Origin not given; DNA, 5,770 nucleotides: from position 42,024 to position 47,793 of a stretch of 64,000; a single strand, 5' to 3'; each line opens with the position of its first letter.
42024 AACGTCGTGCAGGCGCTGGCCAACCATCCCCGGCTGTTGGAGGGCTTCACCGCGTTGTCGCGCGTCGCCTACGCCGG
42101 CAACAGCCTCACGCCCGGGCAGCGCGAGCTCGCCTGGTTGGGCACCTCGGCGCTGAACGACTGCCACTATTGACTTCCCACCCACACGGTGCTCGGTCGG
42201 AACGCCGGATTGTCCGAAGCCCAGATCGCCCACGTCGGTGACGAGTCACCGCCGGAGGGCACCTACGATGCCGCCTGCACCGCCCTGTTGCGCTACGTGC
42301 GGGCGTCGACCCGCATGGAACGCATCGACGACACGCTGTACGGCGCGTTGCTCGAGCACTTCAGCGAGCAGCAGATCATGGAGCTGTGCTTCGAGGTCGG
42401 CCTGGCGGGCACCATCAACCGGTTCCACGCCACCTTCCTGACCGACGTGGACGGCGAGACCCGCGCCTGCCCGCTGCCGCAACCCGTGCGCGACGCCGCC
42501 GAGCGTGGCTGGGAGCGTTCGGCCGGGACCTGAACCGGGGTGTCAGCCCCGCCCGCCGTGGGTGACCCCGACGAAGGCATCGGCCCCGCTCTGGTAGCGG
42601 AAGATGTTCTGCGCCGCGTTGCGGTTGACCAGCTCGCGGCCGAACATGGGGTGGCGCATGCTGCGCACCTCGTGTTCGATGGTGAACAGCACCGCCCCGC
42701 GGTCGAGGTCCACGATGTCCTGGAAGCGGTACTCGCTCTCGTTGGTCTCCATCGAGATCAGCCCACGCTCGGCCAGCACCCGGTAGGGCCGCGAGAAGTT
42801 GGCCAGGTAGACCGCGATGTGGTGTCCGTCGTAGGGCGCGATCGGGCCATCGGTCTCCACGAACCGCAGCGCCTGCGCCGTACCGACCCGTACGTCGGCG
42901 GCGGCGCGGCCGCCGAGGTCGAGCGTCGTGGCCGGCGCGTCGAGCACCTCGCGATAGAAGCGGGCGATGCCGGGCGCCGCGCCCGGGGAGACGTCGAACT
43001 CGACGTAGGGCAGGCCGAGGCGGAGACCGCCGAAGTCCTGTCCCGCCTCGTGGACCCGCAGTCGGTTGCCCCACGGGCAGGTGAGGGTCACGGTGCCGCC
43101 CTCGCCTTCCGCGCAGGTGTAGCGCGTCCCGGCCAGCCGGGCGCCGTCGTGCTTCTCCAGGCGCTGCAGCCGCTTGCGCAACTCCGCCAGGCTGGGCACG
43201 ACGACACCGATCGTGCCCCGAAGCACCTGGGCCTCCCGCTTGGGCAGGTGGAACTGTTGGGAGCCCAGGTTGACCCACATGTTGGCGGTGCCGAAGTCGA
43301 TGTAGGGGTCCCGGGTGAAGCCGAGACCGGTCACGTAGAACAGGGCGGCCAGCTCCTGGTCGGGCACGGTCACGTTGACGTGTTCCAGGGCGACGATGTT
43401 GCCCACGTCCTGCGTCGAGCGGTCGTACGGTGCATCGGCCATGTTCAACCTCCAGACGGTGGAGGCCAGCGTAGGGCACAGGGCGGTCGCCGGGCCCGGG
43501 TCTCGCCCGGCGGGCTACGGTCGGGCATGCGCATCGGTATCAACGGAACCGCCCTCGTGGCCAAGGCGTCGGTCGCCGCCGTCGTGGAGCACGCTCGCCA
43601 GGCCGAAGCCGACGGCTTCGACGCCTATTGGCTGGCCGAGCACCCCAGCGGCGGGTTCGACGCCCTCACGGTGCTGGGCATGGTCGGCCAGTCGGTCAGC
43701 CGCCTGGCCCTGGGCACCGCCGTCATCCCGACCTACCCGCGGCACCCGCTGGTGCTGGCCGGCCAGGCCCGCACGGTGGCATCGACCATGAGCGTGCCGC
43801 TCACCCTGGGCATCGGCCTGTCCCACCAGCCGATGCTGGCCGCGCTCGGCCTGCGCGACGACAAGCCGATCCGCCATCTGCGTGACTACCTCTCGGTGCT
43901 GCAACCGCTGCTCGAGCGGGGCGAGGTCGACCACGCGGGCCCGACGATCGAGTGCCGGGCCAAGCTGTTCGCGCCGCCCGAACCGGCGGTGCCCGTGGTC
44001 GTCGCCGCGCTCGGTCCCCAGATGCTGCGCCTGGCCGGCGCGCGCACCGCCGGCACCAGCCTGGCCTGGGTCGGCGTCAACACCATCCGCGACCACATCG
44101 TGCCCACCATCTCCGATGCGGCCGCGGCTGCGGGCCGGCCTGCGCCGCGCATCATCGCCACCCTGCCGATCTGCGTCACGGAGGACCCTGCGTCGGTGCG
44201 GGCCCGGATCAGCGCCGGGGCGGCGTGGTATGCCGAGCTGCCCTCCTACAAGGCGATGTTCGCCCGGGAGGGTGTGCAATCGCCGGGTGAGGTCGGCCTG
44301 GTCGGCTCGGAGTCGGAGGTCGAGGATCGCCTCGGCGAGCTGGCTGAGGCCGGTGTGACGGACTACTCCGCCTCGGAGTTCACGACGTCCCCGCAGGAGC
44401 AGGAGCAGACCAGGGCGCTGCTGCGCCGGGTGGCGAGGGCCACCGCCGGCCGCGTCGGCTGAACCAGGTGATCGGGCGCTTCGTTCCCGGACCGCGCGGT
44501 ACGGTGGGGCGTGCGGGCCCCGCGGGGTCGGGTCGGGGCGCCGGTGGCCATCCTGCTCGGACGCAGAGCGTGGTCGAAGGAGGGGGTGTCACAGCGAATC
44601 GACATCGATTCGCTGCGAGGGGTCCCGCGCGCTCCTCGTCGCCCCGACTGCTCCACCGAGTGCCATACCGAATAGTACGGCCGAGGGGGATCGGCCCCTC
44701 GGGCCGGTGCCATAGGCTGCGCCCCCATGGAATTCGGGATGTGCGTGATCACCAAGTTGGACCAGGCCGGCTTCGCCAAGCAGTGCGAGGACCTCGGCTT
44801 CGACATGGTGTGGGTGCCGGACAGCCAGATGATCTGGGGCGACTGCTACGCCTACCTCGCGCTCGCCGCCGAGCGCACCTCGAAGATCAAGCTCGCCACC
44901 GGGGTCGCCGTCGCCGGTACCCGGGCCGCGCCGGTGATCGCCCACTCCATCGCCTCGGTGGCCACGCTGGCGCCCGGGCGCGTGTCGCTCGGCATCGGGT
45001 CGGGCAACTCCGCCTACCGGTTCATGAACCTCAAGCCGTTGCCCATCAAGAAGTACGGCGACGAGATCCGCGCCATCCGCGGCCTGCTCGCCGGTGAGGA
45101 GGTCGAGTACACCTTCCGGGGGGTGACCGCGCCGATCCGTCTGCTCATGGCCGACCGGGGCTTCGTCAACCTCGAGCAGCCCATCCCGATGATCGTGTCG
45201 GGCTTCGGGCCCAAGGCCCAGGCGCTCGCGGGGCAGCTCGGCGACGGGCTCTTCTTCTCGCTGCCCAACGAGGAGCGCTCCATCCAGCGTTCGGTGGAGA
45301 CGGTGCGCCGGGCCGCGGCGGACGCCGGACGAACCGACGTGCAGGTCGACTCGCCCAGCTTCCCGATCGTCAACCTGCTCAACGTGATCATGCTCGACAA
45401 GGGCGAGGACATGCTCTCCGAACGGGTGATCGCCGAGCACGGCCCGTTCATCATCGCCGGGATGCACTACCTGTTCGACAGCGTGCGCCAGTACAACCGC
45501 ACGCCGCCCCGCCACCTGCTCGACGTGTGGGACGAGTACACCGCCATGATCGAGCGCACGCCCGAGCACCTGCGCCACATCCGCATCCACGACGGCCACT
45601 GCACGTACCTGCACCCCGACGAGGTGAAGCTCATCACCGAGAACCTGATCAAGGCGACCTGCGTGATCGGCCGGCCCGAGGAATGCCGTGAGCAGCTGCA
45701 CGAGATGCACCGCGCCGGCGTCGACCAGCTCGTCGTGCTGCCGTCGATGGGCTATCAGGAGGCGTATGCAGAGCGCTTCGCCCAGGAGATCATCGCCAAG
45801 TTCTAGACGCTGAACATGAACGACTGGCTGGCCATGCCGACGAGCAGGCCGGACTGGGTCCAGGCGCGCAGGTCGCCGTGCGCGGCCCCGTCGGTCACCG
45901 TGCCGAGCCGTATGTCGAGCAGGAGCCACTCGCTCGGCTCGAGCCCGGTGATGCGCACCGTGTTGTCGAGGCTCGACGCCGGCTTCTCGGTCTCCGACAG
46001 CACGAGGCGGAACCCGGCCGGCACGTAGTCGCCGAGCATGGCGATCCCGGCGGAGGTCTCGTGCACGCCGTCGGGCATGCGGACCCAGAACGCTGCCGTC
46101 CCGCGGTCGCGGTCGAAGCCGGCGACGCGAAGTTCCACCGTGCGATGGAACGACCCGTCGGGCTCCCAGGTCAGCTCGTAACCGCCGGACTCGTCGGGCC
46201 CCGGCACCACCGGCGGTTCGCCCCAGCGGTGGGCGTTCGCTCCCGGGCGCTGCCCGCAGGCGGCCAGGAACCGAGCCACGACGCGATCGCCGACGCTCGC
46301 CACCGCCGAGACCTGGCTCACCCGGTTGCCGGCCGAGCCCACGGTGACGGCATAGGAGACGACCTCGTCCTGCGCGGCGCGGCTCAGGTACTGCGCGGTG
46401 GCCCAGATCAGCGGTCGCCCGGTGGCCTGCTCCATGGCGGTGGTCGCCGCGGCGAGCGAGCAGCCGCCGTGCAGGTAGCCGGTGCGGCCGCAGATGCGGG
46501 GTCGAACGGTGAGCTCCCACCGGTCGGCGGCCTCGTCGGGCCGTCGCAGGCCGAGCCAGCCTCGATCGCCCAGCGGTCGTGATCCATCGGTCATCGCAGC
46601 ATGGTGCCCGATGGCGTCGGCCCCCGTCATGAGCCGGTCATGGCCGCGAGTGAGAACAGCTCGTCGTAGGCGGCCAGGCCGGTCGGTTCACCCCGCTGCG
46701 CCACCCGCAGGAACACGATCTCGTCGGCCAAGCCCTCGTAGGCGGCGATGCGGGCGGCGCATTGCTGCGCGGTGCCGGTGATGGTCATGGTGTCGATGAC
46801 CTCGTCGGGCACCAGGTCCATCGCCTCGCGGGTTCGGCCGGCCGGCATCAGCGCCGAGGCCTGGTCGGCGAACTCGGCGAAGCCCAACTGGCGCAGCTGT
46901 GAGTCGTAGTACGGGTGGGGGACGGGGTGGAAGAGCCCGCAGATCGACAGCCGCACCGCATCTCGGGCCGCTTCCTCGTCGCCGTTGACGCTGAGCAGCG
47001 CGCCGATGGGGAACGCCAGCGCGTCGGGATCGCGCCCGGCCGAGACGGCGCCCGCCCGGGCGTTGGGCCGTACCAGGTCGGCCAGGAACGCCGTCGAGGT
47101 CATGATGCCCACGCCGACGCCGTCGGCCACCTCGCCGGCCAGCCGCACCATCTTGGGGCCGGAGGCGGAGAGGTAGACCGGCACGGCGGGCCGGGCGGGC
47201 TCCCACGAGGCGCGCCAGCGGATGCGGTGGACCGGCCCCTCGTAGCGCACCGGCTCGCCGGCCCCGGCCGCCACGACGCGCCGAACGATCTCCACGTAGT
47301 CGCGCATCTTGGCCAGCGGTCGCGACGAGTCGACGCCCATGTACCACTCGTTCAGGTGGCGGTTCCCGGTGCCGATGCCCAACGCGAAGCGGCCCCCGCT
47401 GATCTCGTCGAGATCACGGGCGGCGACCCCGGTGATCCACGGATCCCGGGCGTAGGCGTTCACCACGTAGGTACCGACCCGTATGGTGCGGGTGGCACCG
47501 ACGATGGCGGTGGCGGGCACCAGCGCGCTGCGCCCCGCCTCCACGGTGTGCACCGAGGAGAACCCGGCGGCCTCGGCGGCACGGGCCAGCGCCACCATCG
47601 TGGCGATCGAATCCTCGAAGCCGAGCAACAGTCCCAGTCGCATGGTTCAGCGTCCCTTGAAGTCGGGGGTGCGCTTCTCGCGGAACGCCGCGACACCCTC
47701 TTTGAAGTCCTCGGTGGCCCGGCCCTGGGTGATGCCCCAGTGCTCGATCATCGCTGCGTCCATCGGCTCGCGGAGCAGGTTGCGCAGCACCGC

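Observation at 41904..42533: In-frame TGA at the second Cys position of the CxxC redox motif of an AhpD-like protein: selenocysteine candidate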

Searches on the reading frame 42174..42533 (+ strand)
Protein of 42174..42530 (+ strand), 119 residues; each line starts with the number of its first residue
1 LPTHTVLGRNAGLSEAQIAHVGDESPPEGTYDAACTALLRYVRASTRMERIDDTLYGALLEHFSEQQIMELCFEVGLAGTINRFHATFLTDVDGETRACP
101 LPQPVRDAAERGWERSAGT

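Call 33: find_encoding_contigs(protein=window:42189-42533:+, flank=10000, max_places=6)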
Protein window:42189-42533:+ (114 aa): 24 contigs read that carry it; 6 places shown.
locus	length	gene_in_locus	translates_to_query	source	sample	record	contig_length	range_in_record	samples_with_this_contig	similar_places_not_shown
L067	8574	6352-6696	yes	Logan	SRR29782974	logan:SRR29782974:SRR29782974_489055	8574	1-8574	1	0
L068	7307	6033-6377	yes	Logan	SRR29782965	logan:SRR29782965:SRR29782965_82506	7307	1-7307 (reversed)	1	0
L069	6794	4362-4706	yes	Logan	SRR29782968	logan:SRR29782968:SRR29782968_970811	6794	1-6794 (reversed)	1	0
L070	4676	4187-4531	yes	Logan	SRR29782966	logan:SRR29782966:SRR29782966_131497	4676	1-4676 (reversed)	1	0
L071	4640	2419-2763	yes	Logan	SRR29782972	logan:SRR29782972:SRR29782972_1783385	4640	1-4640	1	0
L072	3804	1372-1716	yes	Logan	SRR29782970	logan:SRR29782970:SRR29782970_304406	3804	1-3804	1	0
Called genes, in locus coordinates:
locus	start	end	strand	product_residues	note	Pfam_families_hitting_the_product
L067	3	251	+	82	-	?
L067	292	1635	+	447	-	PF00202:Aminotran_3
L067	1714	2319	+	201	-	PF01227:GTP_cyclohydroI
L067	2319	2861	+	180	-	PF00293:NUDIX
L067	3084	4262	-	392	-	PF02771:Acyl-CoA_dh_N (weak), PF02770:Acyl-CoA_dh_M (faint), PF08028:Acyl-CoA_dh_2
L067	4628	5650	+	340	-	-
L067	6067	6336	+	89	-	-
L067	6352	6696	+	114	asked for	-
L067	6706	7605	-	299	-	PF00903:Glyoxalase (faint)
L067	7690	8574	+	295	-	?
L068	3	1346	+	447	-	PF00202:Aminotran_3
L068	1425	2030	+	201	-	PF01227:GTP_cyclohydroI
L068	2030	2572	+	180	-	PF00293:NUDIX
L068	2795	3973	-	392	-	PF02771:Acyl-CoA_dh_N (weak), PF02770:Acyl-CoA_dh_M (faint), PF08028:Acyl-CoA_dh_2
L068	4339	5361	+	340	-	-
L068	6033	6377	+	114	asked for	-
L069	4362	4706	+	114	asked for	-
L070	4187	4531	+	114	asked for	-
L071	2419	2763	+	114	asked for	-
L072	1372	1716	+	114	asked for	-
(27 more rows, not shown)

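Call 80: search_protein_representatives(protein=window:42174-42530:+)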
Query: 119 residues. Proteins with E-value up to 0.001 (for the whole library): 141; up to 1e-10: 26; up to 1e-30: 1. The best 141 are listed.
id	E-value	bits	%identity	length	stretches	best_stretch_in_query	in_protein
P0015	1.6e-32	128.4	60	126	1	6-117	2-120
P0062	3.8e-24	101.4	52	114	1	1-96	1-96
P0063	6.0e-24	100.7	52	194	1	1-96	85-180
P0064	2.6e-22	95.4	52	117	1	7-99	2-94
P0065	1.7e-20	89.6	46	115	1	1-99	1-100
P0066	1.3e-19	86.8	48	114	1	7-94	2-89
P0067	2.9e-19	85.6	46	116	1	6-109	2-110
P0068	7.0e-18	81.2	50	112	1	6-87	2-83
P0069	8.8e-18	80.8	62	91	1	36-107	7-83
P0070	1.4e-17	80.2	50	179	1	3-94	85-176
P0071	4.1e-17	78.7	52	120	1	6-87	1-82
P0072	4.9e-17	78.5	51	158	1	19-93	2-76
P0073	3.7e-16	75.6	48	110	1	7-88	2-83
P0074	1.1e-15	74.1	53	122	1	21-94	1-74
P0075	2.8e-14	69.5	44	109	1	7-98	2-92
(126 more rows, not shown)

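Call 82: find_encoding_contigs(protein=P0063, flank=3000, max_places=3)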
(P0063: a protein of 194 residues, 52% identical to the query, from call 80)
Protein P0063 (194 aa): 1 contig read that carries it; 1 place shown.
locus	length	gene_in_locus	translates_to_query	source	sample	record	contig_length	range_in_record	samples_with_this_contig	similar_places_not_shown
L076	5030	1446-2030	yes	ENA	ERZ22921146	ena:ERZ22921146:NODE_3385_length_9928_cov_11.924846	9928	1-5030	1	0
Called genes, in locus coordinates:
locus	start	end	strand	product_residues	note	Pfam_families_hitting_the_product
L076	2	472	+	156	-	?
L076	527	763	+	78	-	-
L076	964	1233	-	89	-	-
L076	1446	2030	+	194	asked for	PF02627:CMD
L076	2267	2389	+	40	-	-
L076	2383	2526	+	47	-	-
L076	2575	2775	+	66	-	PF08028:Acyl-CoA_dh_2 (weak)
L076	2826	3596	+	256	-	PF17837:4PPT_N, PF01648:ACPS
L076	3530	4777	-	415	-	PF00067:p450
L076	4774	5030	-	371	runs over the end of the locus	PF00487:FA_desaturase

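Call 83: find_encoding_contigs(protein=P0070, flank=3000, max_places=3)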
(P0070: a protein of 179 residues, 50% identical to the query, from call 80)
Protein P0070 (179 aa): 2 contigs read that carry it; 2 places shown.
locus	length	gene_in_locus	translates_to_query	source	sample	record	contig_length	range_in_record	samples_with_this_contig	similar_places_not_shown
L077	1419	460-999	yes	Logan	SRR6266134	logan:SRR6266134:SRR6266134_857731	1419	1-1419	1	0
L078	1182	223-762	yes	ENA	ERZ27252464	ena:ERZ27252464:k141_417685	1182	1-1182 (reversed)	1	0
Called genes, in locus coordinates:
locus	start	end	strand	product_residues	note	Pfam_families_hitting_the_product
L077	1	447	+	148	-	?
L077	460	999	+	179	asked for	PF02627:CMD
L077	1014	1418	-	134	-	?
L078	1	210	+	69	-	?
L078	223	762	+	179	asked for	PF02627:CMD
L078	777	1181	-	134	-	?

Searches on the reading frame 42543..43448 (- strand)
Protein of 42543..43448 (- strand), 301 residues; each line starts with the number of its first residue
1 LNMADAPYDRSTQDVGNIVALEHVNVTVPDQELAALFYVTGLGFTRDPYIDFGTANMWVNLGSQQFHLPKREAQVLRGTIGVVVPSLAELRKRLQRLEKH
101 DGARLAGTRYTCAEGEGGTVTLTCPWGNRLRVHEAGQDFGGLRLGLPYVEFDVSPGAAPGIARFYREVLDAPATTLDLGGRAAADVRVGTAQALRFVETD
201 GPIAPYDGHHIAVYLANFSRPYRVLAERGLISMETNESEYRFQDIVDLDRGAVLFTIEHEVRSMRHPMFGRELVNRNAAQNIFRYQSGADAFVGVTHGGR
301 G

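Call 35: search_protein_families(library=pfam, proteins=[window:42543-43448:-], max_evalue=0.001)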
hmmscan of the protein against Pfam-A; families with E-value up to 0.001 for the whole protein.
window:42543-43448:- (301 aa): 1 family
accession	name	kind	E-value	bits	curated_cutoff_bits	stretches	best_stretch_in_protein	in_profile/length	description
PF00903.31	Glyoxalase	-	8.6e-06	26.6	20.6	1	21-103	2-94/121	Glyoxalase/Bleomycin resistance protein/Dioxygenase superfamily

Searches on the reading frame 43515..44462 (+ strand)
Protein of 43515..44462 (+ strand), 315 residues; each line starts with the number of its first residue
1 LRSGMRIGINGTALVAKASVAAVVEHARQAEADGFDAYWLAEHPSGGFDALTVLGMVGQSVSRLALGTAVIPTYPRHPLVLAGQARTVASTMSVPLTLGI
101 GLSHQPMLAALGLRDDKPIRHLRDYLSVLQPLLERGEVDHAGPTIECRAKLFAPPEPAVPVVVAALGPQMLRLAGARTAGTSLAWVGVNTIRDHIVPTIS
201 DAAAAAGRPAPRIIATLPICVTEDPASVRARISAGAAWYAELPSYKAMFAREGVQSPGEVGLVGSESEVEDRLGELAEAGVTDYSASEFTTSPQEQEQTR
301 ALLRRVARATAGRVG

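Call 35: search_protein_families(library=pfam, proteins=[window:43515-44462:+], max_evalue=0.001)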
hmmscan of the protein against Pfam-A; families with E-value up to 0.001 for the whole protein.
window:43515-44462:+ (315 aa): 1 family
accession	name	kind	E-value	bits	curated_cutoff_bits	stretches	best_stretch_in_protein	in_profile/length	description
PF00296.26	Bac_luciferase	-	2.7e-41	142.4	27.9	1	11-280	12-311/314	Luciferase-like monooxygenase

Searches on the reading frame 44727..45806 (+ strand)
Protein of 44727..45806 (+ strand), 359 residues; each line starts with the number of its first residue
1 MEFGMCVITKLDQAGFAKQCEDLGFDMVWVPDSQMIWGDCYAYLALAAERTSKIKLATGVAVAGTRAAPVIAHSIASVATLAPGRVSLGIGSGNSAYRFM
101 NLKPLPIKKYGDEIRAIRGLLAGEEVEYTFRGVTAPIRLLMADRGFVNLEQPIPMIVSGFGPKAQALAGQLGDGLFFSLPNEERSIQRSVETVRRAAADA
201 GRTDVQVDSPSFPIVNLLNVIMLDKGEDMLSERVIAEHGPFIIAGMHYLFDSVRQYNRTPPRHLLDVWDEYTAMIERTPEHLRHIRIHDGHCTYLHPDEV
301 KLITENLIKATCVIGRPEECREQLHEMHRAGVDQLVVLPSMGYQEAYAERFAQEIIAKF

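Call 35: search_protein_families(library=pfam, proteins=[window:44727-45806:+], max_evalue=0.001)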
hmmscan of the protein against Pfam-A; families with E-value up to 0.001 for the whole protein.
window:44727-45806:+ (359 aa): 1 family
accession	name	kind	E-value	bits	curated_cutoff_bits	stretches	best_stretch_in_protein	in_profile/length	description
PF00296.26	Bac_luciferase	-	1.5e-45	156.4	27.9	1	14-334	26-314/314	Luciferase-like monooxygenase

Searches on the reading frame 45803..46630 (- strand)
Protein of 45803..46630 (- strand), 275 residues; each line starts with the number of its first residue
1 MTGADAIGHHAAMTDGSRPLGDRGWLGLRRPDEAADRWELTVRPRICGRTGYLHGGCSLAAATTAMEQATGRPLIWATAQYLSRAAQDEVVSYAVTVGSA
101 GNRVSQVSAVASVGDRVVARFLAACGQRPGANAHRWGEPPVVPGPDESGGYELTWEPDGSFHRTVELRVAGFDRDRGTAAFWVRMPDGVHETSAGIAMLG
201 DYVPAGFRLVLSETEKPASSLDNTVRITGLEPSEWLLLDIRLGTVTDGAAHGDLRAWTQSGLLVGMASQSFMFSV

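Call 35: search_protein_families(library=pfam, proteins=[window:45803-46630:-], max_evalue=0.001)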
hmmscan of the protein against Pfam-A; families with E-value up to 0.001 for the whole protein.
window:45803-46630:- (275 aa): 2 families
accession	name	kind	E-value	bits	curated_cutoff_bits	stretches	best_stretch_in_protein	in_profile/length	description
PF20789.3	4HBT_3C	-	2.8e-12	47.5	24.1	1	159-272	16-139/140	Acyl-CoA thioesterase C-terminal domain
PF13622.12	4HBT_3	-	1.1e-07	32.4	24.3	1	51-124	9-81/83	Acyl-CoA thioesterase N-terminal domain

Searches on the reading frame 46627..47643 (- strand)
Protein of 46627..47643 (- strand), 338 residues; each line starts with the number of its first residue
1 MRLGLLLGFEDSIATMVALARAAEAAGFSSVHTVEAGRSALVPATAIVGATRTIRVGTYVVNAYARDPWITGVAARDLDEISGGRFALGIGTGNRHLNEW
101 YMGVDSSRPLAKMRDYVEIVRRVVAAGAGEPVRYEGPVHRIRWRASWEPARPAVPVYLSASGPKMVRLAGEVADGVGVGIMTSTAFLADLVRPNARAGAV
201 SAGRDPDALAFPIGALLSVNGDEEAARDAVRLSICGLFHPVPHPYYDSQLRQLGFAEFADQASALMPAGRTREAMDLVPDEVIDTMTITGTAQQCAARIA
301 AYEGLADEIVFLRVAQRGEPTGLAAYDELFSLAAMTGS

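Call 38: search_protein_families(library=pfam, proteins=[window:46627-47643:-], max_evalue=0.001)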
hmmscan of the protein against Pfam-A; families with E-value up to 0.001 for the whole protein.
window:46627-47643:- (338 aa): 1 family
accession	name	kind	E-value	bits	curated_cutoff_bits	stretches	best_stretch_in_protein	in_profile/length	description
PF00296.26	Bac_luciferase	-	7.3e-60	203.4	27.9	1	11-305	20-310/314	Luciferase-like monooxygenase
